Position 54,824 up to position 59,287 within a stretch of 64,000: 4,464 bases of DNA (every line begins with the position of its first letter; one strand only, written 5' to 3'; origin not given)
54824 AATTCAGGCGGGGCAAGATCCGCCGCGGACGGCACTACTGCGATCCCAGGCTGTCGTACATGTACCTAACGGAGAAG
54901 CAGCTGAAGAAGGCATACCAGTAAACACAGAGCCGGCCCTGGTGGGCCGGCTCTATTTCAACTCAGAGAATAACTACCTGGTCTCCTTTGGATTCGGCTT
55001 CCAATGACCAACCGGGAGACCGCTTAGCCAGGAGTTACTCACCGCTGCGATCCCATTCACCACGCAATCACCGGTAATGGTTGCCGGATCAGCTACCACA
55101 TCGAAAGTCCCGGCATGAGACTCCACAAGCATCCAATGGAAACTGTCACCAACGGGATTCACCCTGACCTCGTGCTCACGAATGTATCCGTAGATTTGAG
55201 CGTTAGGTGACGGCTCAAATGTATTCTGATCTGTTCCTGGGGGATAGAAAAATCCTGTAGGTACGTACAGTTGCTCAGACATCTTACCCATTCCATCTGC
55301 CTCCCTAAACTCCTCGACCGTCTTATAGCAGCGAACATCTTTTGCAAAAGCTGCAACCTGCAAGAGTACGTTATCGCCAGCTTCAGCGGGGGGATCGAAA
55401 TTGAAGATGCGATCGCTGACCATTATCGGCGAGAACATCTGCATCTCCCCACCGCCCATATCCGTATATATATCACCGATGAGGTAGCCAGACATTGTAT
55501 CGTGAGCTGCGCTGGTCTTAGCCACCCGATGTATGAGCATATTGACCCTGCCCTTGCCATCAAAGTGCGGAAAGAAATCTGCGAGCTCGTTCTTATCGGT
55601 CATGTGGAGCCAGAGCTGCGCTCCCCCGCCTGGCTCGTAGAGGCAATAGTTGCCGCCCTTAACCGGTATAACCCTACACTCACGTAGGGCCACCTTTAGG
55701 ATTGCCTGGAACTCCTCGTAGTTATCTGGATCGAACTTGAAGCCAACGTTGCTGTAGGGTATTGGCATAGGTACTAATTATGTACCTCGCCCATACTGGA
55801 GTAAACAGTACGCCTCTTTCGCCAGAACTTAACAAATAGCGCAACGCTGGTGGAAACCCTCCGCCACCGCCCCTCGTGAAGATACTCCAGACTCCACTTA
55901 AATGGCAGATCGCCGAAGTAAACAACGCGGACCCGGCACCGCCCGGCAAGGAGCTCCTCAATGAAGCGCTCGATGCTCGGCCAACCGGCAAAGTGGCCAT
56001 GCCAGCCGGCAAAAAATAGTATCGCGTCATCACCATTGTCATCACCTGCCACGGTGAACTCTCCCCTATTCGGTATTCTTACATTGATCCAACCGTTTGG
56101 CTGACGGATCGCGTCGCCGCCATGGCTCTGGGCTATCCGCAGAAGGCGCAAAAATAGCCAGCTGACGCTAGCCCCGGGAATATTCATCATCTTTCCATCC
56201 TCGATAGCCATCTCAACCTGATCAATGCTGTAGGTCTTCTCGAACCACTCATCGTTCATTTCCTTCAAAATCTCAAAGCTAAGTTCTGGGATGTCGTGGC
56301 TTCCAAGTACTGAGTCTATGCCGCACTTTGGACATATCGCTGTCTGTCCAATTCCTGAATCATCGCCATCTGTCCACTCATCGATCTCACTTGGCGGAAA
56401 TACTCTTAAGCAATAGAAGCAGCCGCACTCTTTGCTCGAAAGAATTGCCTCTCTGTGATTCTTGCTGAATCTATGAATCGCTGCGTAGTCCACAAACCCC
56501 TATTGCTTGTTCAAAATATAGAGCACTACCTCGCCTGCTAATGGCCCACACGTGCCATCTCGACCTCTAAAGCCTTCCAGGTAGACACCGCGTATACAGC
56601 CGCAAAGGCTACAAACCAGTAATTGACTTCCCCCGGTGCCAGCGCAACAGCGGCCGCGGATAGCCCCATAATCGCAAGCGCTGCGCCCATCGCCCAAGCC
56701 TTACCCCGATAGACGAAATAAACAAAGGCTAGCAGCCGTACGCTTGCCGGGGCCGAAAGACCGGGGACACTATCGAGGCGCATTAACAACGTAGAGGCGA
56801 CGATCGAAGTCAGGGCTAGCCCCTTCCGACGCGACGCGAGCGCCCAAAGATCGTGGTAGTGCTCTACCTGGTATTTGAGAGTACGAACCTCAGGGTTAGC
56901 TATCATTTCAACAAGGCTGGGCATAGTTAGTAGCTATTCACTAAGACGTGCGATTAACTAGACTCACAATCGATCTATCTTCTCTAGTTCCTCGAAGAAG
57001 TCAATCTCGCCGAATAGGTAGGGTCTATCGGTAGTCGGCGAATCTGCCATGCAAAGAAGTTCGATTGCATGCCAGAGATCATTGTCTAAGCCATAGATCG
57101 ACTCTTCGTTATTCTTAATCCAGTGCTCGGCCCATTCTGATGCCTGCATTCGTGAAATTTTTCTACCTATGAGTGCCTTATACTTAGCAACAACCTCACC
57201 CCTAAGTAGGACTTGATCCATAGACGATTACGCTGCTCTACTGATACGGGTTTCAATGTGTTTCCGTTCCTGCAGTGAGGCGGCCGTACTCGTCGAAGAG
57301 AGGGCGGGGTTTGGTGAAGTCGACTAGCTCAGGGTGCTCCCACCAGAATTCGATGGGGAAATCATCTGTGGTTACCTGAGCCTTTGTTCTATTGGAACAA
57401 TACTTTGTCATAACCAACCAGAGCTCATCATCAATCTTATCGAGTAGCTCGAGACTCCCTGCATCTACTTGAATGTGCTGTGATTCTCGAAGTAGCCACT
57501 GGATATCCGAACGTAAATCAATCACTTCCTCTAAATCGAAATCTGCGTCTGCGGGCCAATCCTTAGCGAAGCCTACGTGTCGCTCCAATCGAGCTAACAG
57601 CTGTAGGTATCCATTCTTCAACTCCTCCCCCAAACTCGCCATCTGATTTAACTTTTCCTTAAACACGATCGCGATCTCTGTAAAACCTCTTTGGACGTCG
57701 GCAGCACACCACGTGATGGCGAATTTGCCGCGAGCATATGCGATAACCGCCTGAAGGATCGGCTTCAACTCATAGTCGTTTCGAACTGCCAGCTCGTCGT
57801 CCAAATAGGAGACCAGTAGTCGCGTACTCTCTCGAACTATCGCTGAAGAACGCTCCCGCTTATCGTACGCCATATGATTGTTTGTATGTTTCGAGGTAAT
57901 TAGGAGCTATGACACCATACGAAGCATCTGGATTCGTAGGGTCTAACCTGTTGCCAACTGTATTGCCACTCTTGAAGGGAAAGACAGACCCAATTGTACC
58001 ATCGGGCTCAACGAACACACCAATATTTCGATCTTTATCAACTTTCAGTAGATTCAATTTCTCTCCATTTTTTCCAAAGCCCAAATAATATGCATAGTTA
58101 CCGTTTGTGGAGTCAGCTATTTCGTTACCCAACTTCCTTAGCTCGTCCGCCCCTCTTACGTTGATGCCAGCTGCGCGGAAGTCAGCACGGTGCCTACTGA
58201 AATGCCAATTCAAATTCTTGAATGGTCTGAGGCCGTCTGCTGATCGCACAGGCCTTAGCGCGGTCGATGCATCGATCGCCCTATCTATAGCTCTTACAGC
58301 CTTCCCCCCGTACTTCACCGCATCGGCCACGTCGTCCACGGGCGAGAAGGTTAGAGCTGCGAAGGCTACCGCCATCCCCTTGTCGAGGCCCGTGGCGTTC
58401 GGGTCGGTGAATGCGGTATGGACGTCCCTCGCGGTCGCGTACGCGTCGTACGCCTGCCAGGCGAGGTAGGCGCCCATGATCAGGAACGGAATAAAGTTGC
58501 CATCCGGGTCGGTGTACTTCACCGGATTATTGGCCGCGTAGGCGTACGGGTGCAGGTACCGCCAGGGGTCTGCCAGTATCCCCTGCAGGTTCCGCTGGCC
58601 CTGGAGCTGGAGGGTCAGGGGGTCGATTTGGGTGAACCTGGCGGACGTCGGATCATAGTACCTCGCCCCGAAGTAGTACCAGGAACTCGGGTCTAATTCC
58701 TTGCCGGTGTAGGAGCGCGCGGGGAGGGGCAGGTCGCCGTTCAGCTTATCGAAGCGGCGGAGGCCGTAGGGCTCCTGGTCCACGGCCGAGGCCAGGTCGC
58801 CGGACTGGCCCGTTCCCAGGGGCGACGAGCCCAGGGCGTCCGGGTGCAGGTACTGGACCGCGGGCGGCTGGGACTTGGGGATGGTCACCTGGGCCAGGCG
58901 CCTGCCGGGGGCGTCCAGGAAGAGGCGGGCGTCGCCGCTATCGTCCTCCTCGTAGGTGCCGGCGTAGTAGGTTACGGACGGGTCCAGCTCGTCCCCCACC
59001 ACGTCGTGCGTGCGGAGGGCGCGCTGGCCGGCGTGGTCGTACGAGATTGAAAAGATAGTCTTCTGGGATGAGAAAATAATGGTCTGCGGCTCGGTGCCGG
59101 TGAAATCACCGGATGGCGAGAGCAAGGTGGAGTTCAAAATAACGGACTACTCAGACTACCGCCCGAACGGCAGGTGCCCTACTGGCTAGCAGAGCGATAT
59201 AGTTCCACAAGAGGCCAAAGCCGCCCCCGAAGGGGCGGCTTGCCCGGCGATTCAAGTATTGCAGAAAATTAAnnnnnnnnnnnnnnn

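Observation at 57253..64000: Rhs polymorphic-toxin locus with orphan C-terminal cassette and paired immunity genes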

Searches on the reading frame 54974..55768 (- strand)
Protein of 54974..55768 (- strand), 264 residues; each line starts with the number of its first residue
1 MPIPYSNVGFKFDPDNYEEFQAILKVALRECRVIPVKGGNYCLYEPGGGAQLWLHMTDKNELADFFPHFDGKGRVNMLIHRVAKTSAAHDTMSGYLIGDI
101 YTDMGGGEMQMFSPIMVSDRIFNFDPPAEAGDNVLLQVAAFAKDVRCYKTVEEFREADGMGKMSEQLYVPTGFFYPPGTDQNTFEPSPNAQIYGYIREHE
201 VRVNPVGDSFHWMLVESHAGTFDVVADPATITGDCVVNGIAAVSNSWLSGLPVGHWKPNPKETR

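Call 3: search_protein_families(library=pfam, proteins=[window:54974-55768:-], max_evalue=0.1)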
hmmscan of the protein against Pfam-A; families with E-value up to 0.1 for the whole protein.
window:54974-55768:- (264 aa): 0 families

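Call 7: search_protein_families(library=pfam, proteins=[window:54974-55768:-], max_evalue=10)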
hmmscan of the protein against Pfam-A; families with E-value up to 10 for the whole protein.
window:54974-55768:- (264 aa): 0 families

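Call 8: search_protein_families(library=ncbifam, proteins=[window:54974-55768:-], max_evalue=1)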
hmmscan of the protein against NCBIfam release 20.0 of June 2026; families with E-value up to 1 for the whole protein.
window:54974-55768:- (264 aa): 0 families

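Call 78: search_solved_structures(query=window:54977-55768:-, max_evalue=1)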
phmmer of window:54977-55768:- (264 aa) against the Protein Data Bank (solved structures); distinct sequences matched with E-value up to 1: 1.
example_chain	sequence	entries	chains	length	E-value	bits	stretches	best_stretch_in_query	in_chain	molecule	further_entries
3lmb_A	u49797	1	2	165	0.092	15.6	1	37-79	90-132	Uncharacterized protein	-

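Call 80: search_protein_families(library=padloc, proteins=[window:54977-55768:-], max_evalue=0.1)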
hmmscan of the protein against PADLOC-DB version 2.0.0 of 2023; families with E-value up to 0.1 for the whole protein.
window:54977-55768:- (264 aa): 0 families

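Call 81: search_protein_families(library=phrogs, proteins=[window:54977-55768:-], max_evalue=0.1)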
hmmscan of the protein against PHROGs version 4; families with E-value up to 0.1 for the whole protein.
window:54977-55768:- (264 aa): 0 families

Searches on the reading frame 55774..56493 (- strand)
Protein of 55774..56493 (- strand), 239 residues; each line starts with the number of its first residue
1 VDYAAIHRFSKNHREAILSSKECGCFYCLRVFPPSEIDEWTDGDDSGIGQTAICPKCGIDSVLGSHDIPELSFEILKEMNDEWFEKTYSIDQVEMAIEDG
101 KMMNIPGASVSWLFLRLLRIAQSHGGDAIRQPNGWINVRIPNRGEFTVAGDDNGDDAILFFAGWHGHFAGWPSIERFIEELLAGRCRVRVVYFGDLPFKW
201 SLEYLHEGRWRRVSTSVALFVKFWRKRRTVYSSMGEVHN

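Call 3: search_protein_families(library=pfam, proteins=[window:55774-56493:-], max_evalue=0.1)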
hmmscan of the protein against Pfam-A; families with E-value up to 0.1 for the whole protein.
window:55774-56493:- (239 aa): 0 families

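Call 7: search_protein_families(library=pfam, proteins=[window:55774-56493:-], max_evalue=10)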
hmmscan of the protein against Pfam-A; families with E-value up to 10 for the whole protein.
window:55774-56493:- (239 aa): 0 families

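Call 8: search_protein_families(library=ncbifam, proteins=[window:55774-56493:-], max_evalue=1)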
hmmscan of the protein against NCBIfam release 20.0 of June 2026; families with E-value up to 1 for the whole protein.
window:55774-56493:- (239 aa): 0 families

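Call 77: search_solved_structures(query=window:55777-56493:-, max_evalue=1)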
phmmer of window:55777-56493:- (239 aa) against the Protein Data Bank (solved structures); distinct sequences matched with E-value up to 1: 1.
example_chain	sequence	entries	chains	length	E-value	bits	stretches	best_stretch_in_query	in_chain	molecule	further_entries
1zbm_A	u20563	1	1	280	0.57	12.7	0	147-181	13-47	hypothetical protein AF1704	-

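Call 80: search_protein_families(library=padloc, proteins=[window:55777-56493:-], max_evalue=0.1)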
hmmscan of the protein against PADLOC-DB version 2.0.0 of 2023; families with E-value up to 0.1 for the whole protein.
window:55777-56493:- (239 aa): 0 families

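Call 81: search_protein_families(library=phrogs, proteins=[window:55777-56493:-], max_evalue=0.1)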
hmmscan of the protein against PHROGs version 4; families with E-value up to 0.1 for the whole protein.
window:55777-56493:- (239 aa): 1 family
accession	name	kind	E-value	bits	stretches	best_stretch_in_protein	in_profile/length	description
phrog_30788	-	unknown function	2.6e-21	76.9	1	2-84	16-94/95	-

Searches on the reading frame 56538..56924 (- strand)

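Call 3: search_protein_families(library=pfam, proteins=[window:56538-56924:-], max_evalue=0.1)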
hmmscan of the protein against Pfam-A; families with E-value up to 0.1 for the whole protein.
window:56538-56924:- (128 aa): 1 family
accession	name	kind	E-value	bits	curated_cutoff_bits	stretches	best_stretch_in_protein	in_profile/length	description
PF01694.28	Rhomboid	-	0.052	14.2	22.6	1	64-121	53-111/143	Rhomboid domain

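Call 7: search_protein_families(library=pfam, proteins=[window:56538-56924:-], max_evalue=10)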
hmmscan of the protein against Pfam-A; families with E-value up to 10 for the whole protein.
window:56538-56924:- (128 aa): 1 family
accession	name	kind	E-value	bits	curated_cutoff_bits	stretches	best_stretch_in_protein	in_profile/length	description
PF01694.28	Rhomboid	-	0.052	14.2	22.6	1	64-121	53-111/143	Rhomboid domain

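Call 8: search_protein_families(library=ncbifam, proteins=[window:56538-56924:-], max_evalue=1)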
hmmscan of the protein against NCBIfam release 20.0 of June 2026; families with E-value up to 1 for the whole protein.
window:56538-56924:- (128 aa): 1 family
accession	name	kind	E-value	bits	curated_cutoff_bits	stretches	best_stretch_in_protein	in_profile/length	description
NF038299.1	EPS_HpsN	equivalog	0.2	10.6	425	1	13-86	233-302/317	hormogonium polysaccharide biosynthesis glycosyltransferase HpsN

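Call 80: search_protein_families(library=padloc, proteins=[window:56541-56924:-], max_evalue=0.1)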
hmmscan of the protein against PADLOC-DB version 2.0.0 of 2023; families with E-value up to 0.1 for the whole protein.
window:56541-56924:- (128 aa): 0 families

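Call 81: search_protein_families(library=phrogs, proteins=[window:56541-56924:-], max_evalue=0.1)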
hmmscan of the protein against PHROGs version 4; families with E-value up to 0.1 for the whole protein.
window:56541-56924:- (128 aa): 0 families

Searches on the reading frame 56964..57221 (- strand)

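Call 3: search_protein_families(library=pfam, proteins=[window:56964-57221:-], max_evalue=0.1)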
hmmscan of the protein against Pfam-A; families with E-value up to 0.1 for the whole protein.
window:56964-57221:- (85 aa): 0 families

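Call 7: search_protein_families(library=pfam, proteins=[window:56964-57221:-], max_evalue=10)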
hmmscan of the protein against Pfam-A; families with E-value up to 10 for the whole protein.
window:56964-57221:- (85 aa): 0 families

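Call 8: search_protein_families(library=ncbifam, proteins=[window:56964-57221:-], max_evalue=1)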
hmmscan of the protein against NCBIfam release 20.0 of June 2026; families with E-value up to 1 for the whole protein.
window:56964-57221:- (85 aa): 1 family
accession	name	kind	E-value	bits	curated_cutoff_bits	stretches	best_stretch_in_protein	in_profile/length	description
NF047533.1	LBL_2463_fam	subfamily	0.0081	15.9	110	1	11-56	86-131/177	LBL_2463 family protein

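Call 80: search_protein_families(library=padloc, proteins=[window:56967-57221:-], max_evalue=0.1)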
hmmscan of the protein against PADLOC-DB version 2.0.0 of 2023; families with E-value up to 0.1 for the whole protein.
window:56967-57221:- (85 aa): 0 families

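Call 81: search_protein_families(library=phrogs, proteins=[window:56967-57221:-], max_evalue=0.1)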
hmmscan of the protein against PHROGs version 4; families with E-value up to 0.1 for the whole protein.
window:56967-57221:- (85 aa): 0 families

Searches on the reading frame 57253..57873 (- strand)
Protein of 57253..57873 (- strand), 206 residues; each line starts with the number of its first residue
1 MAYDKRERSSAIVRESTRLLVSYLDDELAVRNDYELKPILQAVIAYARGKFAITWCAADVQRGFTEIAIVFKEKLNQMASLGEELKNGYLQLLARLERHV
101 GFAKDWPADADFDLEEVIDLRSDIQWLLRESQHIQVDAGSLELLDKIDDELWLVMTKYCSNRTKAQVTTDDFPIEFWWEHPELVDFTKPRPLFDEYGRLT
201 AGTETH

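Call 3: search_protein_families(library=pfam, proteins=[window:57253-57873:-], max_evalue=0.1)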
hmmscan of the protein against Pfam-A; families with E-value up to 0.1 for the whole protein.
window:57253-57873:- (206 aa): 0 families

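Call 7: search_protein_families(library=pfam, proteins=[window:57253-57873:-], max_evalue=10)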
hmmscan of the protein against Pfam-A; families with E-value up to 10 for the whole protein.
window:57253-57873:- (206 aa): 1 family
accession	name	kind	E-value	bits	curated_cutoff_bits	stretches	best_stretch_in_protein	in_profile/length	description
PF03755.18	YicC-like_N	-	0.19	12.5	25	1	56-121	52-119/156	Endoribonuclease YicC-like, N-terminal region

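Call 8: search_protein_families(library=ncbifam, proteins=[window:57253-57873:-], max_evalue=1)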
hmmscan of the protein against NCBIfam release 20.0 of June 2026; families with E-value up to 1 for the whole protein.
window:57253-57873:- (206 aa): 0 families

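Call 22: search_solved_structures(query=window:57253-57873:-, max_evalue=10)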
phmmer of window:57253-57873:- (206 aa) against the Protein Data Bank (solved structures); distinct sequences matched with E-value up to 10: 1.
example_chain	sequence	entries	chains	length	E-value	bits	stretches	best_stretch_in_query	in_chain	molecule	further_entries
7ue2_A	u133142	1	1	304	5.8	9.8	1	65-147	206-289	RPB_PLP3_R6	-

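Call 74: find_related_loci(query=window:57256-57873:-, collection=metagenome_contigs, flank=6000)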
Query window:57256-57873:- (206 aa) in metagenome_contigs; peptide patterns used: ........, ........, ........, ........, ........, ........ (x = any residue, [..] = any of these).
67 stretches matched a pattern, but none encodes a relative of the query by tblastn (E <= 1e-3).

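Call 80: search_protein_families(library=padloc, proteins=[window:57256-57873:-], max_evalue=0.1)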
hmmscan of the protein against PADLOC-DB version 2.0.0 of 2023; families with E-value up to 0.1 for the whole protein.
window:57256-57873:- (206 aa): 0 families

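Call 81: search_protein_families(library=phrogs, proteins=[window:57256-57873:-], max_evalue=0.1)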
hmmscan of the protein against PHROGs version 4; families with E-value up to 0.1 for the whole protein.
window:57256-57873:- (206 aa): 0 families

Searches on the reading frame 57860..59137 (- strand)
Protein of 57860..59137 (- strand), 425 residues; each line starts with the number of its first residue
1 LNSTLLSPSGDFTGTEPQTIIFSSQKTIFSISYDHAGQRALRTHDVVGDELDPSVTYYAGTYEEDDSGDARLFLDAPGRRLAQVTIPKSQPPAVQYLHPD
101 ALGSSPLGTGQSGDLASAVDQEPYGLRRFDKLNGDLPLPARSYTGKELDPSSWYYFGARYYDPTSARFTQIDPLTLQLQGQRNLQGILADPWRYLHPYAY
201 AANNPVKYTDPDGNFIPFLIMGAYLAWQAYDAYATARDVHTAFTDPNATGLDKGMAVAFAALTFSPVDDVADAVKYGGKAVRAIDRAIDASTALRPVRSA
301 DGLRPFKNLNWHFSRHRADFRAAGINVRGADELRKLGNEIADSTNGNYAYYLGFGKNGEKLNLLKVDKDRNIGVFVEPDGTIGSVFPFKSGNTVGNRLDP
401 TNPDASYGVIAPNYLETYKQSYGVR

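Call 3: search_protein_families(library=pfam, proteins=[window:57860-59137:-], max_evalue=0.1)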
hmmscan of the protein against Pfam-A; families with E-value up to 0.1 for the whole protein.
window:57860-59137:- (425 aa): 0 families

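Call 8: search_protein_families(library=ncbifam, proteins=[window:57860-59137:-], max_evalue=1)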
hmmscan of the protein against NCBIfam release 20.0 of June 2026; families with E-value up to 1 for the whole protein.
window:57860-59137:- (425 aa): 1 family
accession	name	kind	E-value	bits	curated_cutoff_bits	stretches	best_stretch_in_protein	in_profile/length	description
TIGR03696.1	Rhs_assc_core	domain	8.6e-17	61.4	32.5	1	140-213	16-75/76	RHS repeat-associated core domain-containing protein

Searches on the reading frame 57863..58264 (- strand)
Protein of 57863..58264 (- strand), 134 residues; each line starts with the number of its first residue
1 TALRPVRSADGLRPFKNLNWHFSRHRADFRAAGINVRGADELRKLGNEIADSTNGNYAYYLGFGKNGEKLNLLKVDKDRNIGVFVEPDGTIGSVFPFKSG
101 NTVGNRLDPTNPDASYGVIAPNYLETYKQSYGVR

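Call 49: predict_structure(protein=window:57863-58264:-)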
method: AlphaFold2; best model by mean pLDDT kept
length: 134 residues; sequences in the alignment: 1
mean_pLDDT: 38.2   pTM: 0.32
mean pLDDT of the five models: 38.2, 37.8, 36.5, 35.7, 35.7
residues with pLDDT >= 90: 0; 70-90: 0; 50-70: 18; < 50: 116
segments of 3 or more residues with pLDDT < 50: 1-59, 61-69, 89-92, 94-134
pLDDT, mean of each block of 10 residues (from residue 1): 24 29 38 37 40 42 43 53 52 44 32 32 33 28
secondary structure, 60 per line:
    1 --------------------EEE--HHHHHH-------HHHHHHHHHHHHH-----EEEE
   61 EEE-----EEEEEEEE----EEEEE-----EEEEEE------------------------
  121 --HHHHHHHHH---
elements in order: E21-23 H26-31 H39-51 E57-63 E69-76 E81-85 E91-96 H123-131

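Call 66: find_related_loci(query=window:57863-58264:-, collection=metagenome_contigs, flank=6000)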
Query window:57863-58264:- (134 aa) in metagenome_contigs; peptide patterns used: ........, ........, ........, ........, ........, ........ (x = any residue, [..] = any of these).
414 stretches matched a pattern, but none encodes a relative of the query by tblastn (E <= 1e-3).
